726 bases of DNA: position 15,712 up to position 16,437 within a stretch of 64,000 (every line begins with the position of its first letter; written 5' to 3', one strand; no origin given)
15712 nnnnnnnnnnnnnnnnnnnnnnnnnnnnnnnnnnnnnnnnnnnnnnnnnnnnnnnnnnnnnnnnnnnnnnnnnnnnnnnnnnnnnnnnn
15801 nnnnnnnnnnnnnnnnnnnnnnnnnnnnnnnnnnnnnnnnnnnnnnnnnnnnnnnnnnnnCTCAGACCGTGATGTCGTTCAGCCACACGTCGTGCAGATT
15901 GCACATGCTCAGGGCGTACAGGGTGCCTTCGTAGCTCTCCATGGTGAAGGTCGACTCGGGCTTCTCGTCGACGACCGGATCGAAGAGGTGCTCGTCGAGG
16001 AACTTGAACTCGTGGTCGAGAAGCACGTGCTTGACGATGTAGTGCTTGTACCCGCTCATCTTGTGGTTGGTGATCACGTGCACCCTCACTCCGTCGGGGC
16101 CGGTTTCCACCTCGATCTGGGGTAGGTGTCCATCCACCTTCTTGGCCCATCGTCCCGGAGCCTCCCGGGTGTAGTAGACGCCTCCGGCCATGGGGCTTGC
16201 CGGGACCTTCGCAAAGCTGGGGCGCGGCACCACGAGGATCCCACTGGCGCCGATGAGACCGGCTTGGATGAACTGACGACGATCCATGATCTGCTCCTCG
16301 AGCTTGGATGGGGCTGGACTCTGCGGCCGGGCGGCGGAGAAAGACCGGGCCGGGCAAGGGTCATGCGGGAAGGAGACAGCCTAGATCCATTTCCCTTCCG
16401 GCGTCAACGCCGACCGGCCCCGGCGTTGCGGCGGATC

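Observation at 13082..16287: Periplasmic operon: Tat-exported superoxide reductase followed by an active/inactive M16 peptidase pair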

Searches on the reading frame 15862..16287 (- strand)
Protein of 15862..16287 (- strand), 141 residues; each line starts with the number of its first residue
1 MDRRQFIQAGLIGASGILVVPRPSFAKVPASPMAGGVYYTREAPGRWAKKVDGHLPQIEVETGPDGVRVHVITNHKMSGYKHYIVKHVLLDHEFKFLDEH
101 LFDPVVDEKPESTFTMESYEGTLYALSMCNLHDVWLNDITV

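Call 3: search_protein_families(library=pfam, proteins=[window:15862-16287:-], max_evalue=0.01)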
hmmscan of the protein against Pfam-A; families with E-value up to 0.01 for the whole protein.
window:15862-16287:- (141 aa): 1 family
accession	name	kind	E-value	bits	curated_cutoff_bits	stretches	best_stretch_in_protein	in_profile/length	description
PF01880.24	Desulfoferrodox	-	2.4e-08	34.9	22.2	1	49-136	4-96/98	Desulfoferrodoxin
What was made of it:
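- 15862..16287 (-): Tat-signal SOR-like protein, 141 aa (signal about residues 1-26, predicted cleavage after SFA26; mature single SOR domain of about 115 aa). PF01880 at 34.9 bits (call 3).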

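Call 4: search_protein_families(library=ncbifam, proteins=[window:15862-16287:-], max_evalue=0.01)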
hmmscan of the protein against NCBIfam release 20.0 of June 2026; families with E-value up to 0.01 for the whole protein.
window:15862-16287:- (141 aa): 2 families
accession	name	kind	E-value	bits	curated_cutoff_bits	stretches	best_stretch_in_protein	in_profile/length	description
TIGR00332.1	neela_ferrous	domain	0.0022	18.4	61.9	1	52-138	8-101/107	desulfoferrodoxin ferrous iron-binding domain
TIGR00320.1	dfx_rbo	equivalog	0.0044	17.2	146.9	1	52-135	47-122/125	desulfoferrodoxin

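Call 5: search_solved_structures(query=window:15862-16287:-, max_evalue=1, show_alignments=3)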
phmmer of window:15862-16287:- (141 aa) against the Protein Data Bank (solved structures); distinct sequences matched with E-value up to 1: 10.
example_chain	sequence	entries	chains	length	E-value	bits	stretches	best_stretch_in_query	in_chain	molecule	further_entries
2hvb_A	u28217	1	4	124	5.5e-05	26.3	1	52-139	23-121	Superoxide reductase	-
4bk8_A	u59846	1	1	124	0.00014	25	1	38-135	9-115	DESULFOFERRODOXIN, FERROUS IRON-BINDING REGION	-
4brj_A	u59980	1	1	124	0.00014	24.9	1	38-135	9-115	DESULFOFERRODOXIN, FERROUS IRON-BINDING REGION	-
4brv_A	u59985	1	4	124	0.00046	23.3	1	96-135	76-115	DESULFOFERRODOXIN, FERROUS IRON-BINDING REGION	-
1y07_A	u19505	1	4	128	0.00051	23.2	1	35-136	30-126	desulfoferrodoxin (rbo)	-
1do6_A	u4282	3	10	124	0.00077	22.6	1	109-140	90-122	SUPEROXIDE REDUCTASE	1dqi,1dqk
4bff_A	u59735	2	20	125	0.21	14.7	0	110-140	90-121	SUPEROXIDE REDUCTASE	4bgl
4bfk_A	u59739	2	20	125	0.29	14.3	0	110-140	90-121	SUPEROXIDE REDUCTASE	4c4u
4bfj_A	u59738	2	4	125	0.3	14.2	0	110-140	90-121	SUPEROXIDE REDUCTASE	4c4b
2amu_A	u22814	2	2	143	0.45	13.6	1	108-137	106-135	Putative superoxide reductase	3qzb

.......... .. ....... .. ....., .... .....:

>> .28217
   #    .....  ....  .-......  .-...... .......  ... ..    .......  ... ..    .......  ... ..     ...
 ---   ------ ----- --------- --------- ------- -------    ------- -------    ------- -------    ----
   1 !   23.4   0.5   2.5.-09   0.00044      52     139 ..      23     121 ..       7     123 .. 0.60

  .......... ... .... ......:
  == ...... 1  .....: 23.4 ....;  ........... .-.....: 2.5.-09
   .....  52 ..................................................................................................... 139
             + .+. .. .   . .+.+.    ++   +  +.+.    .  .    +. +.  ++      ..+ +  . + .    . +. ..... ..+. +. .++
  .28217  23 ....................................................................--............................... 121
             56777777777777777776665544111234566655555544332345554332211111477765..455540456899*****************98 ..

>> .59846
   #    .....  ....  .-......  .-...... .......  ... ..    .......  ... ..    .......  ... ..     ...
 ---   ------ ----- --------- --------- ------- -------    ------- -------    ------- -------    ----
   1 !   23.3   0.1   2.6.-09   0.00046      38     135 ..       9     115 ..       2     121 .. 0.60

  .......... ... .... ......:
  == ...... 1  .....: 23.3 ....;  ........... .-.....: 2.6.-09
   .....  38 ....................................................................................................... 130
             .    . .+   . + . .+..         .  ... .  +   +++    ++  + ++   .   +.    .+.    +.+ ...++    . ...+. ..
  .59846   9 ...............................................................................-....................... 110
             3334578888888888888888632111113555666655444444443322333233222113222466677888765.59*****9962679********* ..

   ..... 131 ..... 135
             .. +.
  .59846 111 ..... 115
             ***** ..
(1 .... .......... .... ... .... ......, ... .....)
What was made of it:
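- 15862..16287 (-): PDB sequence hits are to SORs (call 5).
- On Superoxide reductase: They align with the ligand motifs of the PDB SORs (call 5).
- K50 aligns with I. hospitalis K21 (call 5).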

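Call 8: find_homologous_proteins(query=window:15862-16287:-, max_evalue=0.001)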
Query window:15862-16287:- (141 aa): 200 proteins with E <= 0.001 among 208 candidates; the best 120 are listed.
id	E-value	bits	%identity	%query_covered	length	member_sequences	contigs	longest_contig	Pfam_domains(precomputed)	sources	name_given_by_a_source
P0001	5.7e-92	323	100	100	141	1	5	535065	PF01880.25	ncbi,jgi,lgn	-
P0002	4.1e-61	223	69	100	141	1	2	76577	PF01880.25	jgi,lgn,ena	-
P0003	1.2e-59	218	67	100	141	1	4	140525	PF01880.25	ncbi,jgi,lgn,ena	-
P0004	6.6e-59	216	74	100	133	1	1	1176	-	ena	-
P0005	3.2e-56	207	64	100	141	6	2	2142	PF01880.25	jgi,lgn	-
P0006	3.6e-56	207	64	100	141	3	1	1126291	PF01880.25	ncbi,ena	-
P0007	8.2e-53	196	60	100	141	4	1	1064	PF01880.25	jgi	-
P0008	2.0e-51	192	57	100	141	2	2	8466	-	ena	-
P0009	3.3e-49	184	56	100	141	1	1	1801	PF01880.25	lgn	-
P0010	3.4e-49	184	61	97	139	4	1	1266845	PF01880.25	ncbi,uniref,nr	ncbi:desulfoferrodoxin family protein [Ferrimonas balearica]|uniref:desulfoferrodoxin family protein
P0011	1.2e-48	183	56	100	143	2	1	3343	PF01880.25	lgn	-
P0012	1.4e-48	182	59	100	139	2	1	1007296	PF01880.25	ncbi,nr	ncbi:class II SORL domain-containing protein [Marinobacter hydrocarbonoclasticus]|nr:class II SORL d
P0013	4.3e-48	181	57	100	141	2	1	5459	PF01880.25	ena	-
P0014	5.3e-48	181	55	100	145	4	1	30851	PF01880.25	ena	-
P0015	5.4e-48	180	57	100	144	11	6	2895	PF01880.25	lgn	-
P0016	6.3e-48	180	56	100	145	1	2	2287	PF01880.25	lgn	-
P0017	1.1e-47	179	57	100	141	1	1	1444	PF01880.25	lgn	-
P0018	2.2e-47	179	55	100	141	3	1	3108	PF01880.25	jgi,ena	jgi:superoxide reductase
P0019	3.2e-46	175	55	100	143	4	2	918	PF01880.25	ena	-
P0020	3.5e-46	175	56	100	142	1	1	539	PF01880.25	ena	-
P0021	6.8e-46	174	52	100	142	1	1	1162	PF01880.25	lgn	-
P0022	3.3e-45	171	52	100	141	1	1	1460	PF01880.25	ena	-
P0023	7.4e-45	170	53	100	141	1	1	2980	PF01880.25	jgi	-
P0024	7.9e-45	170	55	100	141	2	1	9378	PF01880.25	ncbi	-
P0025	8.1e-45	170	52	100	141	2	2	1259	PF01880.25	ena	-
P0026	8.3e-45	170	55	100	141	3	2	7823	PF01880.25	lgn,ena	-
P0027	8.5e-45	170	55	100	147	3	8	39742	PF01880.25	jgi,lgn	jgi:superoxide reductase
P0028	1.0e-44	170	53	100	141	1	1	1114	PF01880.25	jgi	jgi:superoxide reductase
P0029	1.7e-44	169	56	98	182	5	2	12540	PF01880.25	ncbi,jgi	jgi:superoxide reductase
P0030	1.8e-44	169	55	100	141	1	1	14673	PF01880.25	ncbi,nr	ncbi:MAG: hypothetical protein HOP02_04310 [Methylococcaceae bacterium]|nr:hypothetical protein [Met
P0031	1.9e-44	169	52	100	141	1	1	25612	PF01880.25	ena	-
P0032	2.2e-44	169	53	100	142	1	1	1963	PF01880.25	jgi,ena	jgi:superoxide reductase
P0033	2.7e-44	168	52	100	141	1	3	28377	PF01880.25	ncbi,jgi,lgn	-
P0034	2.7e-44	168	52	100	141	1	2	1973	PF01880.25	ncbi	-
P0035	3.1e-44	168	56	100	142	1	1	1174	PF01880.25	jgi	jgi:superoxide reductase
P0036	6.4e-44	167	54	100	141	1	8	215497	PF01880.25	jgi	-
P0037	6.5e-44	167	56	97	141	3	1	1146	PF01880.25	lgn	-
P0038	8.5e-44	167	51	100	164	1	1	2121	PF01880.25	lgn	-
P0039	8.7e-44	167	55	100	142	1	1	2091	PF01880.25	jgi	jgi:superoxide reductase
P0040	1.1e-43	167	54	100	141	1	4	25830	PF01880.25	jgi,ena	-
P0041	1.2e-43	166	51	100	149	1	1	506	PF01880.25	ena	-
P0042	1.5e-43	166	53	100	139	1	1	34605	PF01880.25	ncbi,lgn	-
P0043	1.9e-43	166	51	100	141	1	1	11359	PF01880.25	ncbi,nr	ncbi:MAG: hypothetical protein L3J75_17295 [Methylococcaceae bacterium]|nr:hypothetical protein [Met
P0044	2.4e-43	165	52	100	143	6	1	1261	PF01880.25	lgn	-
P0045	3.0e-43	165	54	100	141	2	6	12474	PF01880.25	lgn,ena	-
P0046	3.3e-43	165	51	100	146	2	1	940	PF01880.25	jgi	jgi:superoxide reductase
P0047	3.7e-43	165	55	100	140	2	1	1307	PF01880.25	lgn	-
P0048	3.8e-43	165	55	100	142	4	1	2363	PF01880.25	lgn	-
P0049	3.9e-43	165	50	97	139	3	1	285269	PF01880.25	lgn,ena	-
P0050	4.0e-43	165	62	79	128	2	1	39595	PF01880.25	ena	-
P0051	5.6e-43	164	51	100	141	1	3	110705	PF01880.25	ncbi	ncbi:MAG: desulfoferrodoxin family protein [Methylobacter sp.]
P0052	6.2e-43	164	55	100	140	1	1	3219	PF01880.25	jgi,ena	-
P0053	8.1e-43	164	56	100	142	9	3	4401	PF01880.25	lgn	-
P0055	8.7e-43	164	52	100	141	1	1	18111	PF01880.25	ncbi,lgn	ncbi:MAG: desulfoferrodoxin family protein [Methylococcaceae bacterium]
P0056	9.0e-43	164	51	100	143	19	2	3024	PF01880.25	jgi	jgi:superoxide reductase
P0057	9.6e-43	163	50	100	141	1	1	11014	PF01880.25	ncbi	-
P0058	1.2e-42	163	52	100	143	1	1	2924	PF01880.25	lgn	-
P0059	1.4e-42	163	54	100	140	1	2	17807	PF01880.25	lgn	-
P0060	1.5e-42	163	54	100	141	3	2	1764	PF01880.25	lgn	-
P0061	1.8e-42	163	54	100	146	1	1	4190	PF01880.25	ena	-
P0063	2.1e-42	162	53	100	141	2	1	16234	PF01880.25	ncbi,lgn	-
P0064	2.6e-42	162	51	100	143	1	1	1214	PF01880.25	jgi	jgi:superoxide reductase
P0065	2.6e-42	162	52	100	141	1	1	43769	PF01880.25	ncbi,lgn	ncbi:MAG: desulfoferrodoxin family protein [Methylococcales bacterium]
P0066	3.3e-42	162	51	100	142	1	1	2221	PF01880.25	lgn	-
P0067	3.7e-42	162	52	100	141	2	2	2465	PF01880.25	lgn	-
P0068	4.2e-42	161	55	100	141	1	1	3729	PF01880.25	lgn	-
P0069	4.3e-42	161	51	100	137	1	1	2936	PF01880.25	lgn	-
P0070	4.7e-42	161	56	100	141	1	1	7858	PF01880.25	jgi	-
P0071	6.2e-42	161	52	100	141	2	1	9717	PF01880.25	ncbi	-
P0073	7.8e-42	160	51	100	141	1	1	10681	PF01880.25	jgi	jgi:superoxide reductase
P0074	9.0e-42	160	49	100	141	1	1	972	PF01880.25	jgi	jgi:superoxide reductase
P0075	9.2e-42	160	50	100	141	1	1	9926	PF01880.25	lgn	-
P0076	1.2e-41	160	50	100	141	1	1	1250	PF01880.25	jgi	-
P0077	1.4e-41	160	51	100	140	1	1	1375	PF01880.25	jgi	jgi:superoxide reductase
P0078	2.0e-41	159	57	100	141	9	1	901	PF01880.25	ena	-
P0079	2.4e-41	159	50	100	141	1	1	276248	PF01880.25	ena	-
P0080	3.1e-41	159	51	100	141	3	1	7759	PF01880.25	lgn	-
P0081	3.4e-41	158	51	100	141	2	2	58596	PF01880.25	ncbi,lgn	-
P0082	3.7e-41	158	50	100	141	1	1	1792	PF01880.25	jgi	jgi:superoxide reductase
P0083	3.8e-41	158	51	100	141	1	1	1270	PF01880.25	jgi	jgi:superoxide reductase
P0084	3.9e-41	158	50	100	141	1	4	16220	PF01880.25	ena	-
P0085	3.9e-41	158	51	100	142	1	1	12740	PF01880.25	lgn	-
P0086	5.1e-41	158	50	100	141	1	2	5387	PF01880.25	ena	-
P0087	5.2e-41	158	48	100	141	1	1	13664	PF01880.25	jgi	jgi:superoxide reductase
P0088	5.4e-41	158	53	97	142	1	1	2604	PF01880.25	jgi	jgi:superoxide reductase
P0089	5.8e-41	158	62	77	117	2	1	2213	PF01880.25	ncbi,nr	ncbi:MAG: hypothetical protein MI864_13730, partial [Pseudomonadales bacterium]|nr:hypothetical prot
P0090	6.2e-41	158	53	99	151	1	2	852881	PF01880.25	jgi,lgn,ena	-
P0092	9.9e-41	157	50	100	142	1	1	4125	PF01880.25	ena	-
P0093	9.9e-41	157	50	100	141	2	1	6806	PF01880.25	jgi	jgi:superoxide reductase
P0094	1.3e-40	157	49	97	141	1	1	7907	PF01880.25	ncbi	-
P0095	1.4e-40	156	51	100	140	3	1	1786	PF01880.25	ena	-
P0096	1.5e-40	156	49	100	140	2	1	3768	PF01880.25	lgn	-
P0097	1.6e-40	156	54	100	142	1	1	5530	PF01880.25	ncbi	-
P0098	1.8e-40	156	49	100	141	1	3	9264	PF01880.25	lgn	-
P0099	1.9e-40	156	48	100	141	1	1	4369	PF01880.25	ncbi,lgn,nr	ncbi:MAG: desulfoferrodoxin family protein [Methylovulum sp.]|nr:desulfoferrodoxin family protein [M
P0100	2.6e-40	156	53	100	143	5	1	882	PF01880.25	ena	-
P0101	2.8e-40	155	52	100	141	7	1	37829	PF01880.25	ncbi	ncbi:MAG: desulfoferrodoxin family protein [Thiogranum sp.]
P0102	5.0e-40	155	51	97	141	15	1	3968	PF01880.25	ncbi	-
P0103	6.4e-40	154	51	100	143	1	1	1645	PF01880.25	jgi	-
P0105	8.5e-40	154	51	100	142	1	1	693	PF01880.25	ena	-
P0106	9.5e-40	154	54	97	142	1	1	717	PF01880.25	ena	-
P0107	1.3e-39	153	53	100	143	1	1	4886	PF01880.25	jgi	jgi:superoxide reductase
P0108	1.4e-39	153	53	97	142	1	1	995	PF01880.25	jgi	-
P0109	1.4e-39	153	52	100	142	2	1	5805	PF01880.25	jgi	jgi:superoxide reductase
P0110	1.6e-39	153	50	100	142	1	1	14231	PF01880.25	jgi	jgi:superoxide reductase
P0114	2.6e-39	152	51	98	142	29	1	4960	PF01880.25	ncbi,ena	-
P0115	2.6e-39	152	54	100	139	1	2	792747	PF01880.25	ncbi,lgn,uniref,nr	ncbi:desulfoferrodoxin family protein [Ferrimonas marina]|uniref:Superoxide reductase n=1 Tax=Ferrim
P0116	2.9e-39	152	50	100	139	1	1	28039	PF01880.25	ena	-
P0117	3.0e-39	152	50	100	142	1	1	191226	PF01880.25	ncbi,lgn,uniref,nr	ncbi:desulfoferrodoxin family protein [Methylobacter psychrophilus]|uniref:desulfoferrodoxin family 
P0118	3.1e-39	152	50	100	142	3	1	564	PF01880.25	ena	-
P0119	3.2e-39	152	50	100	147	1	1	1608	PF01880.25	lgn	-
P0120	3.2e-39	152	50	100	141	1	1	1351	PF01880.25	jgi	jgi:superoxide reductase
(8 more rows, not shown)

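Call 12: find_related_loci(query=window:15862-16287:-, collection=genome_contigs, flank=6000)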
Query window:15862-16287:- (141 aa) in genome_contigs; peptide patterns used: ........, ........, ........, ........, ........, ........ (x = any residue, [..] = any of these).
118 stretches matched a pattern; 17 encode a relative of the query (tblastn E <= 1e-3); 17 distinct loci.
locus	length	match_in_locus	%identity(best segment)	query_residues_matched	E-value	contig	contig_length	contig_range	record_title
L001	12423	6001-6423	66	1-141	1e-64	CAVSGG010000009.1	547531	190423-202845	MAG: Candidatus Krumholzibacteriota bacterium isolate MFD05684.bin.2.283 genome assembly, contig: contig_65837, whole ge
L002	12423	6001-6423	64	1-141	6e-62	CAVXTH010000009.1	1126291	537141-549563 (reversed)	MAG: Candidatus Krumholzibacteriota bacterium isolate MFD05684.bin.1.347 genome assembly, contig: contig_69965, whole ge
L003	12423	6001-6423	64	1-141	6e-62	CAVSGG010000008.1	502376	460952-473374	MAG: Candidatus Krumholzibacteriota bacterium isolate MFD05684.bin.2.283 genome assembly, contig: contig_65836, whole ge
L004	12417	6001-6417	60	1-141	9e-56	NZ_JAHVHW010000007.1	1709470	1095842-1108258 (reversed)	Ferrimonas balearica strain DP5N7-6 DP5N7-6_ctg0001, whole genome shotgun sequence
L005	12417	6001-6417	59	1-141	4e-55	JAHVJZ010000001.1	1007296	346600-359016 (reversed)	Marinobacter nauticus strain DP3N21-5 DP3N21-5_ctg001, whole genome shotgun sequence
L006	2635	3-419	57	1-141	2e-54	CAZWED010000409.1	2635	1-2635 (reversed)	MAG TPA_asm: uncultured Ferrimonas sp. isolate SRP324684_co1_10 genome assembly, contig: NODE_7558_length_2635_cov_4.785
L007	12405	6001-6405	60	1-137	6e-54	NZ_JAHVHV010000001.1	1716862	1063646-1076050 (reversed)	Ferrimonas balearica strain DP5N7-5 DP5N7-5_ctg0001, whole genome shotgun sequence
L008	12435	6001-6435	54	1-141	2e-52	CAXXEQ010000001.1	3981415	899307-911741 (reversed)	MAG: Desulfomonilaceae bacterium isolate 8deb2ff7-9cb5-4438-9dd6-cb8d27c5cb84 genome assembly, contig: contig_1, whole g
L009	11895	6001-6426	57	1-141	6e-52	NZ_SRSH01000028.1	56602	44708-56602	Methylotetracoccus oryzae strain C50C1 NODE_28_length_56602_cov_264.739425, whole genome shotgun sequence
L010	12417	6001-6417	53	1-141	9e-51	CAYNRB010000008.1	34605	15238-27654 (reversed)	MAG TPA_asm: uncultured Methylomarinum sp. isolate binchicken_co53_130 genome assembly, contig: NODE_385_length_34605_co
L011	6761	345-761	54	1-141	7e-47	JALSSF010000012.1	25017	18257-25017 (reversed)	MAG: Methylothermaceae bacterium isolate 356-308_metabat2_scaf2bin.038 356-308_scaffold_1099_c1, whole genome shotgun se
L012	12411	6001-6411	50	1-137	1e-46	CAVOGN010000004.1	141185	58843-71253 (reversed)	MAG: uncultured Gammaproteobacteria bacterium isolate MFD09779.bin.2.82 genome assembly, contig: contig_16414, whole gen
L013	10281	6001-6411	50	1-137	3e-46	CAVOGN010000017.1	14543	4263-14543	MAG: uncultured Gammaproteobacteria bacterium isolate MFD09779.bin.2.82 genome assembly, contig: contig_81867, whole gen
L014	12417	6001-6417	54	1-141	3e-46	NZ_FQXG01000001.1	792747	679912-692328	Ferrimonas marina strain DSM 16917, whole genome shotgun sequence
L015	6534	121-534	50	1-139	3e-42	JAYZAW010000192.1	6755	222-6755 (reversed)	MAG: Pseudomonadota bacterium isolate XB_MAG1192 DB_MAG1192_0192, whole genome shotgun sequence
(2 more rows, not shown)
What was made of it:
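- The clade occurs in aerobes such as Marinobacter, Ferrimonas and methanotrophs (calls 8, 12).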

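Call 17: search_protein_families(library=pfam, proteins=[L001:6458-8239:-, L001:8065-9051:-, L001:9079-10038:-, L002:6468-8069:-, L002:8069-9049:-, L002:9083-10129:-], max_evalue=0.001)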
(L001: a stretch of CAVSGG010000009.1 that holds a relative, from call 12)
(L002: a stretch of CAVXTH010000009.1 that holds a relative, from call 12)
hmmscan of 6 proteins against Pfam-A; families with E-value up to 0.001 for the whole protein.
L001:6458-8239:- (593 aa): 3 families
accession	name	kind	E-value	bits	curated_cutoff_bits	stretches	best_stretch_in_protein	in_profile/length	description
PF13440.11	Polysacc_synt_3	-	1.7e-09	37.8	23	1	206-362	85-235/293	Polysaccharide biosynthesis protein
PF01943.22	Polysacc_synt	-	2.2e-09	37.6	28.2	1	102-369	18-273/274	Polysaccharide biosynthesis protein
PF01554.23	MatE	-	0.00034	20.8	24.9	1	107-249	16-158/161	MatE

L001:8065-9051:- (328 aa): 3 families
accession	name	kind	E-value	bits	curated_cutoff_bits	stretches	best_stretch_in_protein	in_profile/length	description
PF00535.33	Glycos_transf_2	-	1.3e-28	100.5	23.3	1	4-97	1-98/168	Glycosyl transferase family 2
PF10111.15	Glyco_tranf_2_2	-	1.7e-18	67.5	27.3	1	4-96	1-100/276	Glycosyltransferase like family 2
PF13641.12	Glyco_tranf_2_3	-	1.5e-13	51.7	27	1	3-96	3-105/230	Glycosyltransferase like family 2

L001:9079-10038:- (319 aa): 3 families
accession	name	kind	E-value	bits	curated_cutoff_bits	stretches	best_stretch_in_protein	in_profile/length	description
PF00535.33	Glycos_transf_2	-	3.5e-25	89.3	23.3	1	8-149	1-139/168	Glycosyl transferase family 2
PF13641.12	Glyco_tranf_2_3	-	5.7e-18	66.2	27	1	7-224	3-215/230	Glycosyltransferase like family 2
PF13632.12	Glyco_trans_2_3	-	5.1e-07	30.1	27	1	90-289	2-184/198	Glycosyl transferase family group 2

L002:6468-8069:- (533 aa): 3 families
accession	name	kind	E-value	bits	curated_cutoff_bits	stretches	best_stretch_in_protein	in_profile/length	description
PF13440.11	Polysacc_synt_3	-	1.5e-10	41.2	23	1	147-356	83-285/293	Polysaccharide biosynthesis protein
PF01943.22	Polysacc_synt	-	2.5e-07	30.8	28.2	1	45-312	18-273/274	Polysaccharide biosynthesis protein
PF01554.23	MatE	-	0.00089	19.4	24.9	1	51-192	17-158/161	MatE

L002:8069-9049:- (326 aa): 3 families
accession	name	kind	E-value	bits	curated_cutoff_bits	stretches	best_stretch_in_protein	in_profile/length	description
PF00535.33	Glycos_transf_2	-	1e-28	100.8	23.3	1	4-107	1-108/168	Glycosyl transferase family 2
PF10111.15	Glyco_tranf_2_2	-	5.9e-18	65.8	27.3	2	4-101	1-105/276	Glycosyltransferase like family 2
PF13641.12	Glyco_tranf_2_3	-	2.3e-13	51.1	27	1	3-98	3-107/230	Glycosyltransferase like family 2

L002:9083-10129:- (348 aa): 5 families
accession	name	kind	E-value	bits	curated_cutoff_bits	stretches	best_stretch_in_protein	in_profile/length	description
PF00535.33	Glycos_transf_2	-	5.4e-25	88.7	23.3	1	39-167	1-128/168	Glycosyl transferase family 2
PF13641.12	Glyco_tranf_2_3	-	2.3e-20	74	27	1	38-255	3-215/230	Glycosyltransferase like family 2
PF13632.12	Glyco_trans_2_3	-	9.6e-10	39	27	1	120-269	1-142/198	Glycosyl transferase family group 2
PF12804.13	NTP_transf_3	-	0.00056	20.6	27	0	70-177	41-144/160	MobA-like NTP transferase domain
PF17443.8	pXO2-72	-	0.00086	19.9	25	0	209-246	16-53/62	Uncharacterized protein pXO2-72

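Call 19: find_encoding_contigs(protein=P0002, flank=6000, max_places=4)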
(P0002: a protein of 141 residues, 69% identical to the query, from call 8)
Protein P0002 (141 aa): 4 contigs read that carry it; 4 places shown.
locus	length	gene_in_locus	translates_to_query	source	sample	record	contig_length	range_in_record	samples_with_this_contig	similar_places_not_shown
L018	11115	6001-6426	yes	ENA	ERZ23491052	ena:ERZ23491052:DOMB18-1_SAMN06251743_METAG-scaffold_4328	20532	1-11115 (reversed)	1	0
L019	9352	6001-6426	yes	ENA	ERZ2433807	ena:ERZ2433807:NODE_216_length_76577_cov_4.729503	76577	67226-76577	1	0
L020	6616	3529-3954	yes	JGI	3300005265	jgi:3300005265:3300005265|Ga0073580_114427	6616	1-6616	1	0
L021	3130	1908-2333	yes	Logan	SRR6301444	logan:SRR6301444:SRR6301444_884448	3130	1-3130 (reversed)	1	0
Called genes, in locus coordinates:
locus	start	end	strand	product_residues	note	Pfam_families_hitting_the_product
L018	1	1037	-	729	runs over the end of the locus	PF03190:Thioredox_DsbH, PF13899:Thioredoxin_7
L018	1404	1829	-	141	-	-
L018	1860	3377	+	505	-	PF00171:Aldedh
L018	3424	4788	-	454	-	PF04055:Radical_SAM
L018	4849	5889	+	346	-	PF00849:PseudoU_synth_2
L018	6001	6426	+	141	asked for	PF01880:Desulfoferrodox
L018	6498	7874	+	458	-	PF00675:Peptidase_M16, PF05193:Peptidase_M16_C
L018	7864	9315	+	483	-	PF00675:Peptidase_M16, PF05193:Peptidase_M16_C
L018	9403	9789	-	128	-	PF03061:4HBT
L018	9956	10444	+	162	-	PF00578:AhpC-TSA, PF08534:Redoxin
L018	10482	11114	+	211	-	?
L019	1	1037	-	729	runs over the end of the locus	PF03190:Thioredox_DsbH, PF13899:Thioredoxin_7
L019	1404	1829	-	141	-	-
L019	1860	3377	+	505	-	PF00171:Aldedh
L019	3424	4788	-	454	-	PF04055:Radical_SAM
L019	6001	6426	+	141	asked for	PF01880:Desulfoferrodox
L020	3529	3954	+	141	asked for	PF01880:Desulfoferrodox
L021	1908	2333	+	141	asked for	PF01880:Desulfoferrodox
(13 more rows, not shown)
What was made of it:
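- The adjacency is retained in one relative at 69% identity (call 19).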
